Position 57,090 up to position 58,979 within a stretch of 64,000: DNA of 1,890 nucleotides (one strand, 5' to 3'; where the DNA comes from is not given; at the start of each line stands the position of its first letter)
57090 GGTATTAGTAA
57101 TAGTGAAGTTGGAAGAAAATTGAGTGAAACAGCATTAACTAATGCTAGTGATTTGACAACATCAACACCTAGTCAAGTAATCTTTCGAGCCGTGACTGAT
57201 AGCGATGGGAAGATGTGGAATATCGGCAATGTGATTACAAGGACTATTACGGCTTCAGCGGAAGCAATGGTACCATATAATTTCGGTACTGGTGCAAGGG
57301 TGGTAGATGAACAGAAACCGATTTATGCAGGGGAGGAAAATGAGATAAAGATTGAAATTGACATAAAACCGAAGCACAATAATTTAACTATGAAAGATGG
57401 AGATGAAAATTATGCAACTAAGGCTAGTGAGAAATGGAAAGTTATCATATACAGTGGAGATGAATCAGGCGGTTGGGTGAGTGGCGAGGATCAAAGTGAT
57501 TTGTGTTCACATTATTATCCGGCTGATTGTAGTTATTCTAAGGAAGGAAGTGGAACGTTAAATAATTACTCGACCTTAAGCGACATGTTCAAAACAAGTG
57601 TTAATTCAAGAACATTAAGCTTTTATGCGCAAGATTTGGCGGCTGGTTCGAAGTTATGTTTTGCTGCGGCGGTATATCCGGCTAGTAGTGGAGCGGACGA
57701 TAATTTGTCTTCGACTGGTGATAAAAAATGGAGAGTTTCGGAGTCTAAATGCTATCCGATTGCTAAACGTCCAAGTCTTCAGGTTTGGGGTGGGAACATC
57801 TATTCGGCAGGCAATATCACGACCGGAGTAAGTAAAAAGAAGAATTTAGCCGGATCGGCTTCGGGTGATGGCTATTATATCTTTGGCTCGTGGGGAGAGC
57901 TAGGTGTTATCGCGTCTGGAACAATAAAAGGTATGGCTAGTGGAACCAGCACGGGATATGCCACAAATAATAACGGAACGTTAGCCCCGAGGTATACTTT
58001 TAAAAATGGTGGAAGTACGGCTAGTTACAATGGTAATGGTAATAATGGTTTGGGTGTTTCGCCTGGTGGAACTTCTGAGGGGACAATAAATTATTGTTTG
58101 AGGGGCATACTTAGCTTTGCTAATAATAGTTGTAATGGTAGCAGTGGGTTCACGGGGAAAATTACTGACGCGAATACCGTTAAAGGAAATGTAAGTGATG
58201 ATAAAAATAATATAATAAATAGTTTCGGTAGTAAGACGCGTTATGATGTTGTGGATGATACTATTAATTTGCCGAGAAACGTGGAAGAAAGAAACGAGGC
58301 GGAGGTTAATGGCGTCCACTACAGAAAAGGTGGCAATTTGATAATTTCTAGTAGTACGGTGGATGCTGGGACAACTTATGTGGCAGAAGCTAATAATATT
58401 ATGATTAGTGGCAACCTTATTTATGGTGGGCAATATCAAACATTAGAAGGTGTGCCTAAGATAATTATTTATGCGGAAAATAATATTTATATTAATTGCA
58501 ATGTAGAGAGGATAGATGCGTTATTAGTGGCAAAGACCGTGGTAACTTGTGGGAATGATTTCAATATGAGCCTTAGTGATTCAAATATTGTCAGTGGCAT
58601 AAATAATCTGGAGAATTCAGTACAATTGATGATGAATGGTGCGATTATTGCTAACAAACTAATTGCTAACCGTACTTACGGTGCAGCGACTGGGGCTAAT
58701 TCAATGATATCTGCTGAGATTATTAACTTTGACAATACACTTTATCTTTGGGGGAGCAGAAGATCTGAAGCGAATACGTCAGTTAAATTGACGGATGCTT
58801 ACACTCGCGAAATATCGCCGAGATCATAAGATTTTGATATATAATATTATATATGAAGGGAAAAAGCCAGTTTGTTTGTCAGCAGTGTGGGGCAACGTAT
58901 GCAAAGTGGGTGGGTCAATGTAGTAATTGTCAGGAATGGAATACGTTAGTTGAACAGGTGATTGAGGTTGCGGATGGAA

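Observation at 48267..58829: Mirror-image duplicated two-gene module: small Cys-motif membrane protein plus giant secreted protein, present twice and divergently transcribed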

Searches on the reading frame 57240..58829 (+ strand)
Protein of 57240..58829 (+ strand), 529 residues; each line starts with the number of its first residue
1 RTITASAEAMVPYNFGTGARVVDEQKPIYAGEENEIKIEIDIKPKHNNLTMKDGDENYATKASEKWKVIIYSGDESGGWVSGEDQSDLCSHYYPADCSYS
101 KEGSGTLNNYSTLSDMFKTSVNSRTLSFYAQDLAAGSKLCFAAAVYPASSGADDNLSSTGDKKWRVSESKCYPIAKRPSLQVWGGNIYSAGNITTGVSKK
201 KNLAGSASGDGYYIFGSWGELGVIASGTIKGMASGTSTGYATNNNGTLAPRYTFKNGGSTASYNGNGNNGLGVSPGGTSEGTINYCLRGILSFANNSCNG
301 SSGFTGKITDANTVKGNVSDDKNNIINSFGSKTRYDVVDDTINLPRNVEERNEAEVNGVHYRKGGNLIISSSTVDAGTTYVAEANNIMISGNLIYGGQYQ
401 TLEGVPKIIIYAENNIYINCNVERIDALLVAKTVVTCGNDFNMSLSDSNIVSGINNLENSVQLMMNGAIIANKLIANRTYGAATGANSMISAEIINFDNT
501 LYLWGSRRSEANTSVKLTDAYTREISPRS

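Call 13: find_homologous_proteins(query=window:57240-58829:+, max_evalue=0.001)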
Query window:57240-58829:+ (529 aa): 87 proteins with E <= 0.001 among 8000 candidates.
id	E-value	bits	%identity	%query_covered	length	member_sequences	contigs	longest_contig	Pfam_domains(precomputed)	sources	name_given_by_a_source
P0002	1.6e-85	306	41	99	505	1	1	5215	-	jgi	-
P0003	2.8e-79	285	38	100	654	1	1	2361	-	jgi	jgi:hypothetical protein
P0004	6.7e-79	284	37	99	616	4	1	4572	-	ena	-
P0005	6.7e-78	281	37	99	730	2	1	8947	-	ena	-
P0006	7.6e-78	281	37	99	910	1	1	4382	-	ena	-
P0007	1.9e-77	279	38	99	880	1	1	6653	-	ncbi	-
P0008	3.7e-74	269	43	73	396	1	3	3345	-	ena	-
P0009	4.6e-73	265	36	100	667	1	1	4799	-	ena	-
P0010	2.0e-72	263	38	95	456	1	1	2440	-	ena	-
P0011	9.4e-72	261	37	100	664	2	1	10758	-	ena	-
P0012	3.7e-71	259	35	99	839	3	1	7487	-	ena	-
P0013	5.7e-71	258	36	95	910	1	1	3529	-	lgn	-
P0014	3.3e-70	255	40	82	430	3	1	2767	-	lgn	-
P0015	1.1e-69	254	34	99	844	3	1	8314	-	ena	-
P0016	2.8e-68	249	37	99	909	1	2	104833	-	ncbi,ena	-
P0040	4.2e-58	216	35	100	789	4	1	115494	-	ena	-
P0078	2.7e-15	74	27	80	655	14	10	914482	-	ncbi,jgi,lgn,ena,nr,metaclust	ncbi:MAG TPA: hypothetical protein QF549_02105 [Candidatus Saccharimonadaceae bacterium]|nr:hypothet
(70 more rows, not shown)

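Call 15: find_encoding_contigs(protein=P0016, flank=6000, max_places=2)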
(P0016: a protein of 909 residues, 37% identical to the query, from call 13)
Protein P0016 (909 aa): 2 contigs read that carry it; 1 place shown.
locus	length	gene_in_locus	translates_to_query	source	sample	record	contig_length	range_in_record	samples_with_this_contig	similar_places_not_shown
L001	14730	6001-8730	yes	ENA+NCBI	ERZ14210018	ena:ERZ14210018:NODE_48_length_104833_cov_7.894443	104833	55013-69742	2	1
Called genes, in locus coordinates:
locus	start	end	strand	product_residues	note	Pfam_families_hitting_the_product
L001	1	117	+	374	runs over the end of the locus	-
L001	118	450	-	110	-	PF00814:TsaD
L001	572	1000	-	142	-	PF02367:TsaE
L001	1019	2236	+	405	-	PF01225:Mur_ligase, PF08245:Mur_ligase_M (weak), PF02875:Mur_ligase_C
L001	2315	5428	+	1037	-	-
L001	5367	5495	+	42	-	-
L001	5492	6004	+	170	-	-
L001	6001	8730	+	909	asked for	-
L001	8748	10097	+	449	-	PF18073:Zn_ribbon_LapB, PF13481:AAA_25, PF03796:DnaB_C (weak), PF06745:ATPase, PF25199:nSTAND_NTPase5 (faint), PF13541:ChlI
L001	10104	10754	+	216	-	PF02075:RuvC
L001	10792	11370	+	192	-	PF01330:RuvA_N, PF14520:HHH_5, PF07499:RuvA_C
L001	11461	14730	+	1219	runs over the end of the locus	PF09479:Flg_new (weak)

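Call 16: find_encoding_contigs(protein=P0040, flank=6000, max_places=2)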
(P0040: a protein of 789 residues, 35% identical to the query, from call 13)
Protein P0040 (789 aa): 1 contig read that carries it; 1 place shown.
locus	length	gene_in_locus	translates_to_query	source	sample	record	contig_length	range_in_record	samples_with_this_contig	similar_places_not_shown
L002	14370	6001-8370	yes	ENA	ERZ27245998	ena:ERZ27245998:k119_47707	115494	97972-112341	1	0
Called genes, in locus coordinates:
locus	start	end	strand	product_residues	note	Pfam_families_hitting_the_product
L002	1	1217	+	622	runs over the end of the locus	PF00009:GTP_EFTU, PF01926:MMR_HSR1 (faint), PF03144:GTP_EFTU_D2, PF00679:EFG_C, PF06421:LepA_C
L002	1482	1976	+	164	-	-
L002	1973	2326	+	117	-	-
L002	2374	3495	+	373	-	-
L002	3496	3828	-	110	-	PF00814:TsaD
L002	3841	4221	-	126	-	PF02367:TsaE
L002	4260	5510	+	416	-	PF01225:Mur_ligase, PF08245:Mur_ligase_M, PF02875:Mur_ligase_C (weak)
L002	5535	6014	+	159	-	-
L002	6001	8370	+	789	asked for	-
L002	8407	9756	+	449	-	PF18073:Zn_ribbon_LapB, PF13481:AAA_25, PF03796:DnaB_C, PF06745:ATPase, PF23442:DUF7125 (weak), PF25199:nSTAND_NTPase5 (faint), PF13541:ChlI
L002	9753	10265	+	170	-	PF02075:RuvC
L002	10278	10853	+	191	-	PF01330:RuvA_N, PF14520:HHH_5, PF07499:RuvA_C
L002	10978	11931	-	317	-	PF01351:RNase_HII, PF08378:NERD (weak), PF02021:UPF0102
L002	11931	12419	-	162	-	PF01245:Ribosomal_L19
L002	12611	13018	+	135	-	-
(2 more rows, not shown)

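Call 19: find_encoding_contigs(protein=P0078, flank=6000, max_places=2)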
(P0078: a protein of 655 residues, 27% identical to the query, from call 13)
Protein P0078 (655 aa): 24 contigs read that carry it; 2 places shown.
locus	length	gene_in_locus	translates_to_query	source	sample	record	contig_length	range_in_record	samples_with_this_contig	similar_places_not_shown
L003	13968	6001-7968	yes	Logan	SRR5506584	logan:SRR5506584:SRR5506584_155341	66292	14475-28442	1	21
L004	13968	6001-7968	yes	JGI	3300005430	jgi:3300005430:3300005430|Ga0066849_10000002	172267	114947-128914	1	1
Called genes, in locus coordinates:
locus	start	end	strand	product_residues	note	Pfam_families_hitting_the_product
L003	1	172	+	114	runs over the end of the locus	PF01250:Ribosomal_S6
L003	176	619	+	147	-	PF00436:SSB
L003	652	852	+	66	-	PF01084:Ribosomal_S18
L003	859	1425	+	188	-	PF08207:EFP_N, PF01132:EFP, PF09285:Elong-fact-P_C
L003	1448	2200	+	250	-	PF01479:S4, PF01728:FtsJ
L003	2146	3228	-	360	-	PF01926:MMR_HSR1, PF02421:FeoB_N, PF06071:YchF-GTPase_C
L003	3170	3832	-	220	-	-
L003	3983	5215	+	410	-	PF17914:HopA1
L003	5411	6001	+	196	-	-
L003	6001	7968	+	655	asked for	-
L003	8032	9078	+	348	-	PF11104:PilM_2, PF14450:FtsA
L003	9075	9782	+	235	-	-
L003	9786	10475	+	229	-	-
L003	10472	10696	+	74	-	-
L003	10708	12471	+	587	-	PF05157:MshEN, PF00437:T2SSE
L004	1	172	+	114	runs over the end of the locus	PF01250:Ribosomal_S6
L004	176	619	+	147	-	PF00436:SSB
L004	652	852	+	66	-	PF01084:Ribosomal_S18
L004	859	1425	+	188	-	PF08207:EFP_N, PF01132:EFP, PF09285:Elong-fact-P_C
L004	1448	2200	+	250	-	PF01479:S4, PF01728:FtsJ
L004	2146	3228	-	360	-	PF01926:MMR_HSR1, PF02421:FeoB_N, PF06071:YchF-GTPase_C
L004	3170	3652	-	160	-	-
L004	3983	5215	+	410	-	PF17914:HopA1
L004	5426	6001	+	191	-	-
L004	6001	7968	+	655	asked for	-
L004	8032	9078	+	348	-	PF11104:PilM_2, PF14450:FtsA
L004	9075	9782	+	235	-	-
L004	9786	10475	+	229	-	-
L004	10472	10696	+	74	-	-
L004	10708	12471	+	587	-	PF05157:MshEN, PF00437:T2SSE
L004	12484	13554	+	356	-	PF00437:T2SSE, PF13191:AAA_16 (faint)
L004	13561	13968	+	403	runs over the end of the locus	PF28597:T2SSF_N, PF00482:T2SSF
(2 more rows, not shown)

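Call 52: search_protein_families(library=pfam, proteins=[L004:5426-6001:+, L004:6001-7968:+, L004:9075-9782:+, L004:9786-10475:+, L004:10472-10696:+, L004:3983-5215:+], max_evalue=0.1)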
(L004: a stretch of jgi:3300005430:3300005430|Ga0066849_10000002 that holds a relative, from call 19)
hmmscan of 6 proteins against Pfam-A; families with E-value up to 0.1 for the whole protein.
L004:5426-6001:+ (191 aa): 1 family
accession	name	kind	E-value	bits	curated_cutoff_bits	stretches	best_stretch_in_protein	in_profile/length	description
PF09716.15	ETRAMP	-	0.021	15.3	29.1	1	2-26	47-71/81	Malarial early transcribed membrane protein (ETRAMP)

L004:6001-7968:+ (655 aa): 0 families

L004:9075-9782:+ (235 aa): 1 family
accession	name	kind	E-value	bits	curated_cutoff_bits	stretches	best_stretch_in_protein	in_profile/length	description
PF00403.32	HMA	-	0.042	14.7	24.8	1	117-151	26-59/62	Heavy-metal-associated domain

L004:9786-10475:+ (229 aa): 1 family
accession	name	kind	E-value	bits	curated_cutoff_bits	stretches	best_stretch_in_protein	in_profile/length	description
PF10741.14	T2SSM_b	-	0.00017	21.8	21.7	1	105-202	5-89/111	Type II secretion system (T2SS), protein M subtype b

L004:10472-10696:+ (74 aa): 0 families

L004:3983-5215:+ (410 aa): 2 families
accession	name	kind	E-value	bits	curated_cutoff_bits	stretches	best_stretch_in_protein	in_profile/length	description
PF17914.6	HopA1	-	2.4e-08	34.5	22.7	1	151-293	20-146/170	HopA1 effector protein family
PF18811.7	DPPIV_rep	-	0.012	15.9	30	1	23-33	3-13/21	Dipeptidyl peptidase IV (DPP IV) low complexity region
